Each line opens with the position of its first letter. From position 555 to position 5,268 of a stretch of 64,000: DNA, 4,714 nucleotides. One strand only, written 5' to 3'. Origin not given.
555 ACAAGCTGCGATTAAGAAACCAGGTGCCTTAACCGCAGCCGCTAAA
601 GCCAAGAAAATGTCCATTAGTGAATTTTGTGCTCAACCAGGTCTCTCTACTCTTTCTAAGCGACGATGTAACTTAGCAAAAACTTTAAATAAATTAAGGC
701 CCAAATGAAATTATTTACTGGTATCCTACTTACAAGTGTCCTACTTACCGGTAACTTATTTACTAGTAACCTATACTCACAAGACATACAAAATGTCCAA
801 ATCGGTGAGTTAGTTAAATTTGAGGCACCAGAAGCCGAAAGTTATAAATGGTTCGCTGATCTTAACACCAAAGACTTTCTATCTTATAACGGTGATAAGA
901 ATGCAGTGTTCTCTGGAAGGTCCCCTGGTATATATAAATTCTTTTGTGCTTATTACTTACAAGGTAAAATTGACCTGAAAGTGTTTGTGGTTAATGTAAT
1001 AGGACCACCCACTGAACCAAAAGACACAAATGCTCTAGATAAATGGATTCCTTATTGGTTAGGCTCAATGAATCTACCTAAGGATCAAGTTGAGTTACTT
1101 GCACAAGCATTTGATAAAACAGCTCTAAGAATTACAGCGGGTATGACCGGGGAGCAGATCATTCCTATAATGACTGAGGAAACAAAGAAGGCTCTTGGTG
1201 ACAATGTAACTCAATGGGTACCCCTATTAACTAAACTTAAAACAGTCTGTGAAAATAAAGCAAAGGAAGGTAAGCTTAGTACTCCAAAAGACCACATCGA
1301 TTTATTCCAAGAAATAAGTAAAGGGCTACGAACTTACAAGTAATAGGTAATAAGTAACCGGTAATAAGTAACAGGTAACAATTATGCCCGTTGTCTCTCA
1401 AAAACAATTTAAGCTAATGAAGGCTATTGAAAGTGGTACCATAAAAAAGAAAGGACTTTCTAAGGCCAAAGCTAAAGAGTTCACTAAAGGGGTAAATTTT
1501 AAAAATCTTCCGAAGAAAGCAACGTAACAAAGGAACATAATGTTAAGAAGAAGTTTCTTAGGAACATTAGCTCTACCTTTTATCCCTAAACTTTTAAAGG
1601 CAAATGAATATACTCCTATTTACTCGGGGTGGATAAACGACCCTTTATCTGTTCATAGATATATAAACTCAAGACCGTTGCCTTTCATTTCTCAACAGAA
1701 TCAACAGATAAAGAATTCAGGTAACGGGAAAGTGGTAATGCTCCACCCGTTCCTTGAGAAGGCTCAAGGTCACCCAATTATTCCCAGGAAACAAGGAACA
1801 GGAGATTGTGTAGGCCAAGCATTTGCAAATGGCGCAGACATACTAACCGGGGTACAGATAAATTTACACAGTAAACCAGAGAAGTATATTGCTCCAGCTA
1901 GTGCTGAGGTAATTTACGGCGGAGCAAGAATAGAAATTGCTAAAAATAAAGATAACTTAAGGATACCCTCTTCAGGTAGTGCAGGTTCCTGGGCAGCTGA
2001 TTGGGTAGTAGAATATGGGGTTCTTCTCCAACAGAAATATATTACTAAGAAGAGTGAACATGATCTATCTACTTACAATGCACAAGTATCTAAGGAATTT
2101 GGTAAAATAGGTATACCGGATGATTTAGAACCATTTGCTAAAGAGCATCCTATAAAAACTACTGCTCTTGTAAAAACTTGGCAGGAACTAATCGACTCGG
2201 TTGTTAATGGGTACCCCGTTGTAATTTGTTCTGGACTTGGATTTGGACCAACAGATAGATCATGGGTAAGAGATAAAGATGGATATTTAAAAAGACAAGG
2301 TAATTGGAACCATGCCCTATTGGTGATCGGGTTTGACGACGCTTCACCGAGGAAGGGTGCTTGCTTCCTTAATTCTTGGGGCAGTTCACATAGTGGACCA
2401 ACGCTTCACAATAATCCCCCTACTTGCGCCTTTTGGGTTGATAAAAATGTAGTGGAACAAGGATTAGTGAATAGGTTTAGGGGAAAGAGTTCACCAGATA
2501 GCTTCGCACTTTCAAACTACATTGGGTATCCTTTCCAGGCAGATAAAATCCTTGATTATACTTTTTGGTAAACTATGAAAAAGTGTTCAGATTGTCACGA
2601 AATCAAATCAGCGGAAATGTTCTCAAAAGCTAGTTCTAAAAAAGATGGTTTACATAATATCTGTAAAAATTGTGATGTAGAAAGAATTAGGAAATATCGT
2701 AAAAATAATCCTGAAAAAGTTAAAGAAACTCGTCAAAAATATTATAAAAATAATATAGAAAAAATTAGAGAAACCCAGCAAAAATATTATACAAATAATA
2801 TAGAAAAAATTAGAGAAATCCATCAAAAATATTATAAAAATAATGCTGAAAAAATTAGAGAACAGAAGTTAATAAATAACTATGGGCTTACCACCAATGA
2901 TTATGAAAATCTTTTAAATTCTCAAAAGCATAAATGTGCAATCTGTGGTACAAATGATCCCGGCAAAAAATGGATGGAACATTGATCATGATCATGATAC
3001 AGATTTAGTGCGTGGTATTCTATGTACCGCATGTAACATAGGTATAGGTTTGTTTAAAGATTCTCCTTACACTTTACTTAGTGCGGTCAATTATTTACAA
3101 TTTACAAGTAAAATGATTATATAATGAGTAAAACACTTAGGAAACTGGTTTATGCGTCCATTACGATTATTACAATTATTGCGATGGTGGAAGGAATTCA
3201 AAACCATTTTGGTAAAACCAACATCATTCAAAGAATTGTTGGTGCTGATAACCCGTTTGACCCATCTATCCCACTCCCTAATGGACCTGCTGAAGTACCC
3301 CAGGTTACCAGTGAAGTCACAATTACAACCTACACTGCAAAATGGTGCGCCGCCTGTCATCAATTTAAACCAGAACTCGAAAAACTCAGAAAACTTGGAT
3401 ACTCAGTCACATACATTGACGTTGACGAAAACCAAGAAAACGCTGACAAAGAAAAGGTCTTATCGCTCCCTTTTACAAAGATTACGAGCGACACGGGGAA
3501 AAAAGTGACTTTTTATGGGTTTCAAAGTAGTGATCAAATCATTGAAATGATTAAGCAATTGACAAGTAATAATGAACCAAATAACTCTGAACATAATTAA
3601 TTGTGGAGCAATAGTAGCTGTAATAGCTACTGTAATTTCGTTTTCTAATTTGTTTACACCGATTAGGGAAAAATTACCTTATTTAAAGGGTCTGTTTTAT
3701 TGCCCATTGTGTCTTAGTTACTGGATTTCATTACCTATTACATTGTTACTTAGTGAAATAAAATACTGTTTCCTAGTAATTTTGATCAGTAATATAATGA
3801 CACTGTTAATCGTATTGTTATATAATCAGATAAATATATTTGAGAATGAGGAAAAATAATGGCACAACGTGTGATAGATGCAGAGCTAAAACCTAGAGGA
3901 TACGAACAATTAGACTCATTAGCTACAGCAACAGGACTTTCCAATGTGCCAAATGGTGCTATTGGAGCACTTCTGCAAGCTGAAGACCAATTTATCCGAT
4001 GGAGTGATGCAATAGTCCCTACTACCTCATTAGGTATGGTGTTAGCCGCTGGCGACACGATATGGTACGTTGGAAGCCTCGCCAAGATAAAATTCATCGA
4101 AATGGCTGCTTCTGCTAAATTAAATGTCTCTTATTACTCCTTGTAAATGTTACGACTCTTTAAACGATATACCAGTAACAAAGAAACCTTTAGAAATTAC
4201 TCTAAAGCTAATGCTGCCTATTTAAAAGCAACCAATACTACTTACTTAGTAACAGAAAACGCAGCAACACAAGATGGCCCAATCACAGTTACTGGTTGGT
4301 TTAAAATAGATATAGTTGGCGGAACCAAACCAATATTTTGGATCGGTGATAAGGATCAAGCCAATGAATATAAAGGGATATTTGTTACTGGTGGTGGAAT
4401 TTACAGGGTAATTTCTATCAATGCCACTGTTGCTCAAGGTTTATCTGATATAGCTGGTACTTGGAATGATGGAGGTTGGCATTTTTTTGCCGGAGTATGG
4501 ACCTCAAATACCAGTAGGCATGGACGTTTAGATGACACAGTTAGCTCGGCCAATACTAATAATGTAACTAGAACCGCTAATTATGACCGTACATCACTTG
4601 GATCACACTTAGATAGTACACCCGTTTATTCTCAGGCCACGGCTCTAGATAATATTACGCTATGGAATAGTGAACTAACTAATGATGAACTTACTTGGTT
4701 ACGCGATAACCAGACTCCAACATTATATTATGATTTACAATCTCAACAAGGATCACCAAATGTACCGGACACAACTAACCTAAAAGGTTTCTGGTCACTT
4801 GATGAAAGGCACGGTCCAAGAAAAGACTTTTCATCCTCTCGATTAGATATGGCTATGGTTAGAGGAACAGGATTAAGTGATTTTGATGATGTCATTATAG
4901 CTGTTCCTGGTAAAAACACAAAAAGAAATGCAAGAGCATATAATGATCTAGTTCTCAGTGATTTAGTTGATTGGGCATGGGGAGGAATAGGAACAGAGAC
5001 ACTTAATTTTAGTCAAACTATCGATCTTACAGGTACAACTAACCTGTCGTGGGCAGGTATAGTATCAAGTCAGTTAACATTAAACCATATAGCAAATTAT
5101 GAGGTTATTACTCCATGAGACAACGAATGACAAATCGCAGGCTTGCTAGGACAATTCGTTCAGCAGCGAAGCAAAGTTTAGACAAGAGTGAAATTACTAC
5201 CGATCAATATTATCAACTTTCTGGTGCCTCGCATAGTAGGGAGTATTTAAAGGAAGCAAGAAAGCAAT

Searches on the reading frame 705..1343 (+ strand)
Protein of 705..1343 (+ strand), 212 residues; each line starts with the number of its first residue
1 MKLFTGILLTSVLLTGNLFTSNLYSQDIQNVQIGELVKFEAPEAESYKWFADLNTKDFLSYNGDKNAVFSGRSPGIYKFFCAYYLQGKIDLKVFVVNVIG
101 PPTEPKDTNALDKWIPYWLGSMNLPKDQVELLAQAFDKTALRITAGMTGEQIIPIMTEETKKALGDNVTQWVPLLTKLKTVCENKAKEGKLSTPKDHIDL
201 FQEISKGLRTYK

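Call 67: find_encoding_contigs(protein=window:705-1343:+, flank=10000, max_places=2)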
Protein window:705-1343:+ (212 aa): 5 contigs read that carry it; 2 places shown.
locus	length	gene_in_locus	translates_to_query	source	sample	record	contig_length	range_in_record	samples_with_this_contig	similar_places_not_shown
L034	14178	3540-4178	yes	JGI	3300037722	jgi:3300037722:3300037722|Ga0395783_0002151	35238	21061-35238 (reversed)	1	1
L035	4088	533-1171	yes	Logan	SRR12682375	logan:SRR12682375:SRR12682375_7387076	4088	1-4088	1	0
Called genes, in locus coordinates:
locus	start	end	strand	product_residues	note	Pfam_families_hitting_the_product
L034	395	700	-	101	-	-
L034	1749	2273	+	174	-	-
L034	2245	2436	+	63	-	-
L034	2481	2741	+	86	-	-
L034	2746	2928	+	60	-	-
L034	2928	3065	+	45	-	-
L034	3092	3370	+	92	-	-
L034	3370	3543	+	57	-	-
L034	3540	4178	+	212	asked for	-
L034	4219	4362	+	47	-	-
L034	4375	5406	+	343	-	-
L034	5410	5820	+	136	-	-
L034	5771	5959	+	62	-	PF02945:Endonuclease_7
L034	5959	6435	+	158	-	PF00085:Thioredoxin, PF13098:Thioredoxin_2 (faint)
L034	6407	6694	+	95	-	-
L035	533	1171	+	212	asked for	-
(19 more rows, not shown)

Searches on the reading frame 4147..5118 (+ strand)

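Call 20: search_protein_families(library=pfam, proteins=[window:4147-5118:+], max_evalue=0.01)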
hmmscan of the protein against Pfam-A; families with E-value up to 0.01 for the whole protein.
window:4147-5118:+ (323 aa): 1 family
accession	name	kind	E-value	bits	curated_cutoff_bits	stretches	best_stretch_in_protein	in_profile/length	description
PF13385.13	Laminin_G_3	-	1.8e-06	28.6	27.6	1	30-182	3-150/151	Concanavalin A-like lectin/glucanases superfamily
